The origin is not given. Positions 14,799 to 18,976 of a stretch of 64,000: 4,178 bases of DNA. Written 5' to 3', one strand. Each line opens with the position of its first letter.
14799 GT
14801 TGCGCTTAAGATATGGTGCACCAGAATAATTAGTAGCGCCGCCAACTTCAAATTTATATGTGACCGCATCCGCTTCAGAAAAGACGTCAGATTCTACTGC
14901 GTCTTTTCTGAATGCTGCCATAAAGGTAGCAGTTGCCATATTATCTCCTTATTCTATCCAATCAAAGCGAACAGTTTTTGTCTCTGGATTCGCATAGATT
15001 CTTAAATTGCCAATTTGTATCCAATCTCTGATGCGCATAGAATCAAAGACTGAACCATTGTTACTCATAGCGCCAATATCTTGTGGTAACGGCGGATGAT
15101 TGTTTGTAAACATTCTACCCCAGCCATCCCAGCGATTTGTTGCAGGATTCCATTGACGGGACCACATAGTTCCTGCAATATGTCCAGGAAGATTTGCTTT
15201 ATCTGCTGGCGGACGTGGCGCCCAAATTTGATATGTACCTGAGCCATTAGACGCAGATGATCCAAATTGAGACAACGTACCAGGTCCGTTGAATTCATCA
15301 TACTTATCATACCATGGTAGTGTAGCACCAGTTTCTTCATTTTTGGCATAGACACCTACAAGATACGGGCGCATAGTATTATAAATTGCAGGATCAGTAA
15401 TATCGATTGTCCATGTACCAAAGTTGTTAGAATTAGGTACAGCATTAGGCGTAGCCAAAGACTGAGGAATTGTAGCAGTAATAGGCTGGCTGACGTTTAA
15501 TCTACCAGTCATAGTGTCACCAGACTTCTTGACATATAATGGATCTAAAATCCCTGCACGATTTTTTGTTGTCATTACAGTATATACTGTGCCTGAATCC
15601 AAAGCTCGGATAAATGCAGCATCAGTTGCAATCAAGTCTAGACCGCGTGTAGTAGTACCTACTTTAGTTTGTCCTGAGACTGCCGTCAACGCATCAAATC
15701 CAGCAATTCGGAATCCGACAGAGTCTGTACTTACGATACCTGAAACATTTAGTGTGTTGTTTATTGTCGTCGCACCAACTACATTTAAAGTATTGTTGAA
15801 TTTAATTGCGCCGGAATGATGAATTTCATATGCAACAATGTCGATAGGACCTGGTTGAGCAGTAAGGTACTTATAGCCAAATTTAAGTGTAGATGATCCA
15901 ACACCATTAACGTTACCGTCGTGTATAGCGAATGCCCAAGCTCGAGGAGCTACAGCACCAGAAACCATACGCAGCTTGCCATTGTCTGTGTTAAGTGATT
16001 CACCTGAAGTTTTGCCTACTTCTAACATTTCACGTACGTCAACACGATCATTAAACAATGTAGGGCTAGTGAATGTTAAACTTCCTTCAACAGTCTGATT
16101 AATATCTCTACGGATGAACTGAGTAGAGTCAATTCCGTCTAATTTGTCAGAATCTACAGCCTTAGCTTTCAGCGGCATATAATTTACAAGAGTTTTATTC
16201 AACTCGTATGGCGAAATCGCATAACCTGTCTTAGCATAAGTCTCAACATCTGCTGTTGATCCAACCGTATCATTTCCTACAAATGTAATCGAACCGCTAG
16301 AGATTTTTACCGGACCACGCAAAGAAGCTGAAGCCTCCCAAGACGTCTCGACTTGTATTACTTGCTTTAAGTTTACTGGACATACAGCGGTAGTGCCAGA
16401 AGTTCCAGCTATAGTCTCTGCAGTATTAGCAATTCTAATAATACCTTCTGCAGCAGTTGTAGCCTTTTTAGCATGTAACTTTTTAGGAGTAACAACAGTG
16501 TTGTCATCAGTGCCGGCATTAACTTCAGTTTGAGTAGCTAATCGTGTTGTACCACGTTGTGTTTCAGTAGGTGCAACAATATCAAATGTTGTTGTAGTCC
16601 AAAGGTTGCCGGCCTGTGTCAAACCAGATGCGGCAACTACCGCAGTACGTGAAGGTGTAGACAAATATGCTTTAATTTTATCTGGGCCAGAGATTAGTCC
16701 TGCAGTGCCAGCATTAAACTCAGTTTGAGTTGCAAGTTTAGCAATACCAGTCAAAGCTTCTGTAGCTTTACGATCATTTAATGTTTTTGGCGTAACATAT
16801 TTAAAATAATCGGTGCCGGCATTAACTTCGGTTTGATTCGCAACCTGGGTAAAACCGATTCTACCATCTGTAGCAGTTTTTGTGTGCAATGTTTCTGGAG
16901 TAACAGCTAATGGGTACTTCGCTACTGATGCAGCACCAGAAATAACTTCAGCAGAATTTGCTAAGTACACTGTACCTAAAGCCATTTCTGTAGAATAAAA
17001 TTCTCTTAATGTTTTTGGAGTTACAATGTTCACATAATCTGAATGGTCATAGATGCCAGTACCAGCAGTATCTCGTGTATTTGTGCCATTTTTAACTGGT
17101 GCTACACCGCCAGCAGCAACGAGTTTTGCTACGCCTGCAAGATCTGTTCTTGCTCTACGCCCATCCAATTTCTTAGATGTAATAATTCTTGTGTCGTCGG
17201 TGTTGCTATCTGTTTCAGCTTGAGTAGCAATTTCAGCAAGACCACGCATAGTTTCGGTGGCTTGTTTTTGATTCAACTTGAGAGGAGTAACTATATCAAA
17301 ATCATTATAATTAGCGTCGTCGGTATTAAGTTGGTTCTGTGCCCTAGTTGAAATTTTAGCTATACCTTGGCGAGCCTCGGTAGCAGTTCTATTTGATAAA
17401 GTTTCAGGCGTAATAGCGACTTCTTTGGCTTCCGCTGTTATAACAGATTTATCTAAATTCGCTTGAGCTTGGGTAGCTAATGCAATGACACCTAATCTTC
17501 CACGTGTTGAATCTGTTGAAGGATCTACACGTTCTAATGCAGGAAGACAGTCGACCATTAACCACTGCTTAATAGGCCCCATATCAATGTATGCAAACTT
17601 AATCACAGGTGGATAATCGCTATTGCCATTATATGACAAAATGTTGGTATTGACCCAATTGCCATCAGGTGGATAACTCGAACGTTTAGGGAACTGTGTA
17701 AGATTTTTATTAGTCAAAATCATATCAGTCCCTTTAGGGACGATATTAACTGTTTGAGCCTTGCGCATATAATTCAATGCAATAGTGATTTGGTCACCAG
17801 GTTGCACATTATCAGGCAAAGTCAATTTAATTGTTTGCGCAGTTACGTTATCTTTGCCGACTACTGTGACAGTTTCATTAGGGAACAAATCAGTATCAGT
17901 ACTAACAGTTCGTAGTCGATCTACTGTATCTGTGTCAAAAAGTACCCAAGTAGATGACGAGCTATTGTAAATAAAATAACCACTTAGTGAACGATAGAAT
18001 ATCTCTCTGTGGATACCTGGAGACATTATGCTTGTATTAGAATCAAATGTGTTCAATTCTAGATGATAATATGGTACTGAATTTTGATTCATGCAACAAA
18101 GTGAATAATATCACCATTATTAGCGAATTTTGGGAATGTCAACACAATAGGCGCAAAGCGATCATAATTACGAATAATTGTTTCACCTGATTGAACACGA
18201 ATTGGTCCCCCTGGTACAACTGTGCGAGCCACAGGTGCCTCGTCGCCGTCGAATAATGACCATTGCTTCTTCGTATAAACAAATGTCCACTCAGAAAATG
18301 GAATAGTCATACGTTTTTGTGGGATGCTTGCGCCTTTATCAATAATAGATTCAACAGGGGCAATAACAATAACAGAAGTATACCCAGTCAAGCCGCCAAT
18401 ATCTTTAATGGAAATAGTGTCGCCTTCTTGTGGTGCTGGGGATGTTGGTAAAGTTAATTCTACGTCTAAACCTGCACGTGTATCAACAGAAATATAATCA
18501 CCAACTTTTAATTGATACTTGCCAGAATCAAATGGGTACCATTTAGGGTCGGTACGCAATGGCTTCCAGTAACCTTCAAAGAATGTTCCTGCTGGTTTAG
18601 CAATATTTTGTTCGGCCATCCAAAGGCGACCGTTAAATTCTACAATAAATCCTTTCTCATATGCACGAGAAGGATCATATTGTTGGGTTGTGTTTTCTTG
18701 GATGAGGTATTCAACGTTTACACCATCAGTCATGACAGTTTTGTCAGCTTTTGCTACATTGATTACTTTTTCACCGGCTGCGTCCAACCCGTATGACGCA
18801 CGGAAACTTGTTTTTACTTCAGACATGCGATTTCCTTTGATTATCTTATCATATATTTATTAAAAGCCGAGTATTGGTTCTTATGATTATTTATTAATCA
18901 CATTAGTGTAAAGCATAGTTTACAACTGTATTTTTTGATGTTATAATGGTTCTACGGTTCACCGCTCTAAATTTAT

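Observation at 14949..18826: Proximal long tail fibre gene 34 is split into two ORFs at an ATGA stop/start overlap, with seamless T4 homology across the break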

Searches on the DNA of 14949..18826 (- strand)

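Call 3: search_dna_similar(query=window:14949-18826:-, collection=phages, mode=near, max_rows=40)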
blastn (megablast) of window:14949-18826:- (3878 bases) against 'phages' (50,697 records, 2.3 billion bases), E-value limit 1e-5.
Records with a match: 51; places in all: 52; records where one place covers at least 80% of the query: 13.
Best place of each record, by identity: 95-99% 9; 90-95% 3; 80-90% 1; 60-80% 38.
By first word of the organism name: Acinetobacter 50; Tegunavirus 1.
By host as written in the record: Acinetobacter baumannii 17; - 7; Acinetobacter baumannii AB5075 3; Acinetobacter baumannii strain RES-3023 2; Acinetobacter baumannii strain KZ1100 2; Acinetobacter pittii 2; Acinetobacter baumannii strain LUH3713 2; Acinetobacter baumannii strain MAR15-4162 2; and 11 more.
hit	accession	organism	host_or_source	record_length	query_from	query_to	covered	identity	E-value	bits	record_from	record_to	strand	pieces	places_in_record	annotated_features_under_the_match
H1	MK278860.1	Acinetobacter phage AbTZA1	Acinetobacter baumannii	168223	1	3878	100%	98.2%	0e+0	6780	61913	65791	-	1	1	hypothetical protein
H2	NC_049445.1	Acinetobacter phage AbTZA1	Acinetobacter baumannii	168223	1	3878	100%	98.2%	0e+0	6780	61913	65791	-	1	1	tail fiber protein proximal subunit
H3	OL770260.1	Acinetobacter phage AB-Navy71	Acinetobacter baumannii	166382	1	3878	100%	97.3%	0e+0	6586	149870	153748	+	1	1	long tail fiber proximal subunit | ribosome_binding_site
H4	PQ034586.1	Acinetobacter phage vB_AbaM_DLP3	Acinetobacter baumannii AB5075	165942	1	3878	100%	97.1%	0e+0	6536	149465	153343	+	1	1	long tail fiber proximal subunit protein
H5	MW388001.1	Acinetobacter phage Minot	Acinetobacter baumannii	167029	1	3878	100%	96.9%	0e+0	6492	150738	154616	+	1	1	long tail fiber proximal subunit | ribosome_binding_site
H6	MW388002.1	Acinetobacter phage Mokit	Acinetobacter baumannii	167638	1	3878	100%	96.9%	0e+0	6492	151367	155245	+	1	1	long tail fiber proximal subunit | ribosome_binding_site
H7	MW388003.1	Acinetobacter phage Melin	Acinetobacter baumannii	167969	1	3878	100%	96.9%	0e+0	6486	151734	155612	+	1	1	long tail fiber proximal subunit | ribosome_binding_site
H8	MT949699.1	Acinetobacter phage Maestro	Acinetobacter baumannii strain TP1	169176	1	3878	100%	96.7%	0e+0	6458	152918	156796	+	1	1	long tail fiber proximal subunit | ribosome_binding_site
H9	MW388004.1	Acinetobacter phage Morttis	Acinetobacter baumannii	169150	1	3878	100%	96.6%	0e+0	6548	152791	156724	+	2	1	long tail fiber proximal subunit (x2) | ribosome_binding_site (x2)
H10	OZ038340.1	Tegunavirus sp. BRC001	-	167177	1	3878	100%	93.9%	0e+0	5849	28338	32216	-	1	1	tail fiber protein proximal subunit | hypothetical protein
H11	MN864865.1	Acinetobacter phage vB_AbaM_PhT2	Acinetobacter baumannii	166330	1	3878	100%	90.0%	0e+0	5018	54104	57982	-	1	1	long tail fiber proximal subunit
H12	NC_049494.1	Acinetobacter phage vB_AbaM_PhT2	Acinetobacter baumannii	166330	1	3878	100%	90.0%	0e+0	5018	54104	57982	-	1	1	tail fiber protein proximal subunit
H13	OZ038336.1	Acinetobacter phage vB_AbaM_PhT2-v2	-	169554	1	3878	100%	90.0%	0e+0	5007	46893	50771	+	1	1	tail fiber protein proximal subunit | hypothetical protein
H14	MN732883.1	Acinetobacter phage vB_AbaM_Kimel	Acinetobacter baumannii strain RES-3023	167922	1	3878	76%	76.0%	0e+0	1495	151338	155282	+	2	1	long tail fiber proximal subunit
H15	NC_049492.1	Acinetobacter phage vB_AbaM_Kimel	Acinetobacter baumannii strain RES-3023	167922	1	3878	76%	76.0%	0e+0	1495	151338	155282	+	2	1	tail fiber protein proximal subunit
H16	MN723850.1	Acinetobacter phage vB_AbaM_Apostate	Acinetobacter baumannii strain KZ1100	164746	1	3878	76%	76.0%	0e+0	1478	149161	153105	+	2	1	long tail fiber proximal subunit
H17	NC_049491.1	Acinetobacter phage vB_AbaM_Apostate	Acinetobacter baumannii strain KZ1100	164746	1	3878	76%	76.0%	0e+0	1478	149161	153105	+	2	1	tail fiber protein proximal subunit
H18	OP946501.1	Acinetobacter phage vB_AbaM_DLP1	Acinetobacter baumannii AB5075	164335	1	3878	76%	75.9%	0e+0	1462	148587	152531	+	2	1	putative long tail fiber proximal subunit protein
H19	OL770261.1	Acinetobacter phage AB-Navy97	Acinetobacter baumannii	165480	1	3878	76%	75.7%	0e+0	1434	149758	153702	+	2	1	long tail fiber proximal subunit | ribosome_binding_site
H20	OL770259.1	Acinetobacter phage AB-Navy4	Acinetobacter baumannii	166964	1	3878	76%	75.6%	0e+0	1428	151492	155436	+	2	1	long tail fiber proximal subunit | ribosome_binding_site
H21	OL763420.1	Acinetobacter phage PhaR5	Acinetobacter baumannii R5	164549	1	3878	76%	75.5%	0e+0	1407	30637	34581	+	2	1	putative long tail fiber proximal subunit | ribosome_binding_site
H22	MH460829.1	Acinetobacter phage vB_ApiM_fHyAci03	Acinetobacter pittii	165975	1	3878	76%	75.4%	0e+0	1390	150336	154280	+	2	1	long tail fiber proximal subunit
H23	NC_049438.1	Acinetobacter phage vB_ApiM_fHyAci03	Acinetobacter pittii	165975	1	3878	76%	75.4%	0e+0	1390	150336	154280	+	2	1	tail fiber protein proximal subunit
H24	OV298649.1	Acinetobacter phage MD-2021a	not known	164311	1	3878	76%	75.3%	0e+0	1374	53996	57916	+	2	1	Uncharacterised protein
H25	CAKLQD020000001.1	Acinetobacter phage MD-2021a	not known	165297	1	3878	75%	75.7%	0e+0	1418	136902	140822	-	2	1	Uncharacterised protein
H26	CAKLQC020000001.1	Acinetobacter phage MD-2021a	not known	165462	1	3878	75%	75.7%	0e+0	1418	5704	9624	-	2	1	Uncharacterised protein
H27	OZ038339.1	Acinetobacter phage vB_AbaM_Konradin-v2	-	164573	1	3878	75%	75.9%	0e+0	1447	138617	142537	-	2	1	tail fiber protein proximal subunit | hypothetical protein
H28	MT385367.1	Acinetobacter phage Abraxas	Acinetobacter baumannii strain ...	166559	1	3878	72%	77.2%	0e+0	1595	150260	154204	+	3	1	long tail fiber proximal subunit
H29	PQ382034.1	Acinetobacter phage vB_AbaSI_3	Acinetobacter baumannii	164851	1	3878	72%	77.2%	0e+0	1585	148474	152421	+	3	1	hypothetical protein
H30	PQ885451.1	Acinetobacter phage phi1_092060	Acinetobacter baumannii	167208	1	3878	72%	77.1%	0e+0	1585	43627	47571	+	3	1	tail fiber protein proximal subunit | hypothetical protein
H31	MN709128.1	Acinetobacter phage vB_AbaM_Berthold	Acinetobacter baumannii strain LUH3713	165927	1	3878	72%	77.1%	0e+0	1578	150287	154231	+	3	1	long tail fiber proximal subunit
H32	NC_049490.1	Acinetobacter phage vB_AbaM_Berthold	Acinetobacter baumannii strain LUH3713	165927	1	3878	72%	77.1%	0e+0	1578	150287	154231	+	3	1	tail fiber protein proximal subunit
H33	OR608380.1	Acinetobacter phage LemonAid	Acinetobacter sp.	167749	1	3878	72%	77.0%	0e+0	1568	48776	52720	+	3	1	tail fiber protein proximal subunit | hypothetical protein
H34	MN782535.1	Acinetobacter phage vB_AbaM_Lazarus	Acinetobacter baumannii strain ...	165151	1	3878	72%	77.0%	0e+0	1568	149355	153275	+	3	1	long tail fiber, proximal part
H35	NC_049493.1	Acinetobacter phage vB_AbaM_Lazarus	Acinetobacter baumannii strain ...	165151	1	3878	72%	77.0%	0e+0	1568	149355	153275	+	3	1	tail fiber protein proximal subunit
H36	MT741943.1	Acinetobacter phage Meroveus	Acinetobacter baumannii strain RES-241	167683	1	3878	72%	77.0%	0e+0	1568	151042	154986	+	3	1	long tail fiber proximal subunit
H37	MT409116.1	Acinetobacter phage Octan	Acinetobacter baumannii strain RES-241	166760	1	3878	72%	77.0%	0e+0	1562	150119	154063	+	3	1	long tail fiber proximal subunit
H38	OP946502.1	Acinetobacter phage vB_AbaM_DLP2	Acinetobacter baumannii AB5075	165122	1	3878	72%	76.9%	0e+0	1546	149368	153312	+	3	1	long tail fiber proximal subunit protein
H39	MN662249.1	Acinetobacter phage Stupor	Acinetobacter baumannii strain RES-2281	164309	1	3878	72%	77.0%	0e+0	1554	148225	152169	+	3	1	long tail fiber proximal subunit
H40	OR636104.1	Acinetobacter phage Tonic CPL00239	Acinetobacter baumannii NCTC 13240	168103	1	3878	72%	76.8%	0e+0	1529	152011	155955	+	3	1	tail fiber protein proximal subunit | hypothetical protein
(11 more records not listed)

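Call 5: get_annotated_region(hit=H2, flank=1500)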
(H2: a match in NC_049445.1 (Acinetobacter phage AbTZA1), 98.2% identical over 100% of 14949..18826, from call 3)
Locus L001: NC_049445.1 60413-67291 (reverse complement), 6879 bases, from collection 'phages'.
description: Acinetobacter phage AbTZA1, complete genome.
organism: Acinetobacter phage AbTZA1 (NCBI taxid 2500827)
taxonomy: Viruses; Duplodnaviria; Heunggongvirae; Uroviricota; Caudoviricetes; Straboviridae; Twarogvirinae; Hadassahvirus; Hadassahvirus azbtza1
host: Acinetobacter baumannii; source: -; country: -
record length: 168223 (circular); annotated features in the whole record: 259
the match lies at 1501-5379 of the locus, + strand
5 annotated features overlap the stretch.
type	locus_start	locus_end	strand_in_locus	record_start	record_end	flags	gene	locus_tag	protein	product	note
CDS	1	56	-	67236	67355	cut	-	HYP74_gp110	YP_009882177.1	hypothetical protein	-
CDS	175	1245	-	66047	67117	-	-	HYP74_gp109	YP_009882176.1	hypothetical protein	-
CDS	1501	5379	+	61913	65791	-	-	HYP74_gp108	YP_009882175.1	tail fiber protein proximal subunit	-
CDS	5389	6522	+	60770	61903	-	-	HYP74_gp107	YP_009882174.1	long tail fiber protein proximal connector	-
CDS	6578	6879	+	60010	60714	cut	-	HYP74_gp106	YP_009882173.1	hinge connector of long tail fiber protein distal connector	-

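Call 6: get_annotated_region(hit=H3, flank=1500)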
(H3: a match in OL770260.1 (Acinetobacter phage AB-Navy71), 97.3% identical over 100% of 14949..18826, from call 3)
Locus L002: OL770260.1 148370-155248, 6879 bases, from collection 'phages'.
description: Acinetobacter phage AB-Navy71, complete genome.
organism: Acinetobacter phage AB-Navy71 (NCBI taxid 2920929)
taxonomy: Viruses; Duplodnaviria; Heunggongvirae; Uroviricota; Caudoviricetes; Straboviridae; Twarogvirinae; Hadassahvirus
host: Acinetobacter baumannii; source: -; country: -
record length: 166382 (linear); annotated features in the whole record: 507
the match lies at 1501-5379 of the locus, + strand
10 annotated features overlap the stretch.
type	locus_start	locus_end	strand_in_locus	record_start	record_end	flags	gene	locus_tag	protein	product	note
CDS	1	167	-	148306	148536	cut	-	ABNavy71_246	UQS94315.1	hypothetical protein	-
regulatory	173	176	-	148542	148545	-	-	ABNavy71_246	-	ribosome_binding_site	-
CDS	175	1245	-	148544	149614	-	-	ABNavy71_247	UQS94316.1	RNAseH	-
regulatory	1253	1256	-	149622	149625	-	-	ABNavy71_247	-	ribosome_binding_site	-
regulatory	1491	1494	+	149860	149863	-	-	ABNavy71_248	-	ribosome_binding_site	-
CDS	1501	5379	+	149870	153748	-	-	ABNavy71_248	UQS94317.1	long tail fiber proximal subunit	-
regulatory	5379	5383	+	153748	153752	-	-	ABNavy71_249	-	ribosome_binding_site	-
CDS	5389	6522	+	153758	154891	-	-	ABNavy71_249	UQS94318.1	long tail fiber hinge connector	-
regulatory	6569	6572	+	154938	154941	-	-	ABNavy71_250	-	ribosome_binding_site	-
CDS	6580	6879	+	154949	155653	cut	-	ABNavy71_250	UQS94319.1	long tail fiber distal hinge connector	-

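Call 7: get_annotated_region(hit=H9, flank=1500)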
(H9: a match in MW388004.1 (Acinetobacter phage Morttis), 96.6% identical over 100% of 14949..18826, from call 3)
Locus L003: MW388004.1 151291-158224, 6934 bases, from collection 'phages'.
description: Acinetobacter phage Morttis, complete genome.
organism: Acinetobacter phage Morttis (NCBI taxid 2801817)
taxonomy: Viruses; Duplodnaviria; Heunggongvirae; Uroviricota; Caudoviricetes; Straboviridae; Twarogvirinae; Hadassahvirus
host: Acinetobacter baumannii; source: wastewater sample; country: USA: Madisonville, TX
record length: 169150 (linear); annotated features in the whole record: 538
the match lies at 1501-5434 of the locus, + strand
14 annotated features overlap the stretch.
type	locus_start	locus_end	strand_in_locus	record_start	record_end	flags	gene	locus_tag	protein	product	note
CDS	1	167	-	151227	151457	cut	-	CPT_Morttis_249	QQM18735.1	hypothetical protein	2.71E-48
regulatory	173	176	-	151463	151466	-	-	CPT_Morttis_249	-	ribosome_binding_site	-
CDS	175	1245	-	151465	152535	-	-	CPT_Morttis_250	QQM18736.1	ribonuclease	NP_049859.1; 1.11E-91; blast to DNA polymerase; RNaseH ribonuclease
regulatory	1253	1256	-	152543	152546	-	-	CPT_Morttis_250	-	ribosome_binding_site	-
CDS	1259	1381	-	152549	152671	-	-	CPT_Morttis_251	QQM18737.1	hypothetical protein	-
regulatory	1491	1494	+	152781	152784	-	-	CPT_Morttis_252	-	ribosome_binding_site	-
CDS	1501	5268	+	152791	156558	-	-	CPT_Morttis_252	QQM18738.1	long tail fiber proximal subunit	homology to T4 gp34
regulatory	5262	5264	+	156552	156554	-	-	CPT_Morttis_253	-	ribosome_binding_site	-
CDS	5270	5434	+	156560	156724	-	-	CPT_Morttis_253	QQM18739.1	long tail fiber proximal subunit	1.73E-13; NP_049860.1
regulatory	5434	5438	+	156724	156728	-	-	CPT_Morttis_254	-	ribosome_binding_site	-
CDS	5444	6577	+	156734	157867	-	-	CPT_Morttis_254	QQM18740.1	long tail fiber proximal connector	gp35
regulatory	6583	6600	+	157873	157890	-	-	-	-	terminator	-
regulatory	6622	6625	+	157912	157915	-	-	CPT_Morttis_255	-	ribosome_binding_site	-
CDS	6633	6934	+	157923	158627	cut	-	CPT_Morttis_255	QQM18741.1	long tail fiber distal connector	3.80129e-56, gp36; P07626; NP_049862.1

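Call 8: get_annotated_region(hit=H10, flank=1500)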
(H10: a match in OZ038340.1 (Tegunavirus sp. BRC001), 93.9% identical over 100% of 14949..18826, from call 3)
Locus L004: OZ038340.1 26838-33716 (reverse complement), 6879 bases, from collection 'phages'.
description: Tegunavirus sp. BRC001 genome assembly, chromosome: vB_AbaM_Porter.
organism: Tegunavirus sp. BRC001 (NCBI taxid 3137162)
taxonomy: Viruses; Duplodnaviria; Heunggongvirae; Uroviricota; Caudoviricetes; Straboviridae; Tevenvirinae; Tegunavirus
host: -; source: -; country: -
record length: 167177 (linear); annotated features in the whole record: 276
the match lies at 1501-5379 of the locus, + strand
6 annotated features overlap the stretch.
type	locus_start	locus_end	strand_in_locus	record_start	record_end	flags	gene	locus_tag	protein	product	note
CDS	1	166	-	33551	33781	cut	-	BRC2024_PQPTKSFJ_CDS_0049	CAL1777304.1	hypothetical protein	ID:PQPTKSFJ_CDS_0049; source:PHANOTATE_1.5.1; unknown function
CDS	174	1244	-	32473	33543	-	-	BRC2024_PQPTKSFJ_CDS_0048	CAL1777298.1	exonuclease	ID:PQPTKSFJ_CDS_0048; source:PHANOTATE_1.5.1; DNA; RNA and nucleotide metabolism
CDS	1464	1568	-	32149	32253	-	-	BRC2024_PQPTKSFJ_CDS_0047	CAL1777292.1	hypothetical protein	ID:PQPTKSFJ_CDS_0047; source:PHANOTATE_1.5.1; unknown function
CDS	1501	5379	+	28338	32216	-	-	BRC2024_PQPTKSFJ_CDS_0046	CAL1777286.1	tail fiber protein proximal subunit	ID:PQPTKSFJ_CDS_0046; source:PHANOTATE_1.5.1; tail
CDS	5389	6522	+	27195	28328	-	-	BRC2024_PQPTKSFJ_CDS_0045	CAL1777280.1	long tail fiber protein proximal connector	ID:PQPTKSFJ_CDS_0045; source:PHANOTATE_1.5.1; tail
CDS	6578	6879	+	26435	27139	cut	-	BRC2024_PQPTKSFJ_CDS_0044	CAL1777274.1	hinge connector of long tail fiber protein distal connector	ID:PQPTKSFJ_CDS_0044; source:PHANOTATE_1.5.1; tail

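Call 18: search_dna_similar(query=window:17890-18290:-, collection=phages, mode=distant, max_rows=60)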
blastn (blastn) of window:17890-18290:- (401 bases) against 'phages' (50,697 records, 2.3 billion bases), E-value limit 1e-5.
Records with a match: 63; places in all: 63; records where one place covers at least 80% of the query: 51.
Best place of each record, by identity: 95-99% 9; 90-95% 1; 80-90% 3; 60-80% 50.
By first word of the organism name: Acinetobacter 62; Tegunavirus 1.
By host as written in the record: Acinetobacter baumannii 19; - 9; Acinetobacter baumannii AB5075 3; Acinetobacter baumannii (Acibaumc1) 3; Acinetobacter baumannii strain LUH3713 2; Acinetobacter baumannii strain RES-241 2; Acinetobacter baumannii MAR-610 2; Acinetobacter baumannii LUH 3712 2; and 15 more.
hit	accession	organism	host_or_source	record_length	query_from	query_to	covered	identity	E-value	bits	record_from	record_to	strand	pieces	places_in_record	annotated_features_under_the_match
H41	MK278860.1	Acinetobacter phage AbTZA1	Acinetobacter baumannii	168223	1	401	100%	96.3%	0e+0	655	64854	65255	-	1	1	hypothetical protein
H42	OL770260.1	Acinetobacter phage AB-Navy71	Acinetobacter baumannii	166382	1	401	100%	96.3%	0e+0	655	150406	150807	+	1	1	long tail fiber proximal subunit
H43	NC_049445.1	Acinetobacter phage AbTZA1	Acinetobacter baumannii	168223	1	401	100%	96.3%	0e+0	655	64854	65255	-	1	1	tail fiber protein proximal subunit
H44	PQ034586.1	Acinetobacter phage vB_AbaM_DLP3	Acinetobacter baumannii AB5075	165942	1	401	100%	96.0%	0e+0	650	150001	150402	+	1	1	long tail fiber proximal subunit protein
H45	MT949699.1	Acinetobacter phage Maestro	Acinetobacter baumannii strain TP1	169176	1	401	100%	95.8%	0e+0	645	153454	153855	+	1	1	long tail fiber proximal subunit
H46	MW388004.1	Acinetobacter phage Morttis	Acinetobacter baumannii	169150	1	401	100%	95.8%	0e+0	645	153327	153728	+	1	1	long tail fiber proximal subunit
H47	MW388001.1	Acinetobacter phage Minot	Acinetobacter baumannii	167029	2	401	100%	95.5%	0e+0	639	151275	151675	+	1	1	long tail fiber proximal subunit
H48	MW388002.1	Acinetobacter phage Mokit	Acinetobacter baumannii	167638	2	401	100%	95.5%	0e+0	639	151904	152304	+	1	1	long tail fiber proximal subunit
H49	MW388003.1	Acinetobacter phage Melin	Acinetobacter baumannii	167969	2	401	100%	95.5%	0e+0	639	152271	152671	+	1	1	long tail fiber proximal subunit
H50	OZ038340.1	Tegunavirus sp. BRC001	-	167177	1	401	100%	93.8%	4e-172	609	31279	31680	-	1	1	tail fiber protein proximal subunit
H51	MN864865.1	Acinetobacter phage vB_AbaM_PhT2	Acinetobacter baumannii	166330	2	401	100%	87.0%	3e-135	486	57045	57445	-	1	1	long tail fiber proximal subunit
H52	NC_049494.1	Acinetobacter phage vB_AbaM_PhT2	Acinetobacter baumannii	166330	2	401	100%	87.0%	3e-135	486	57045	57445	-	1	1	tail fiber protein proximal subunit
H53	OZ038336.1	Acinetobacter phage vB_AbaM_PhT2-v2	-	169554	2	401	100%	87.0%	3e-135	486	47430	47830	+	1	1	tail fiber protein proximal subunit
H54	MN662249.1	Acinetobacter phage Stupor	Acinetobacter baumannii strain RES-2281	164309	2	401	100%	73.4%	5e-57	227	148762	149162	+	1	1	long tail fiber proximal subunit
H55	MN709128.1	Acinetobacter phage vB_AbaM_Berthold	Acinetobacter baumannii strain LUH3713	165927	2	401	100%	73.4%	5e-57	227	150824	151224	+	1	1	long tail fiber proximal subunit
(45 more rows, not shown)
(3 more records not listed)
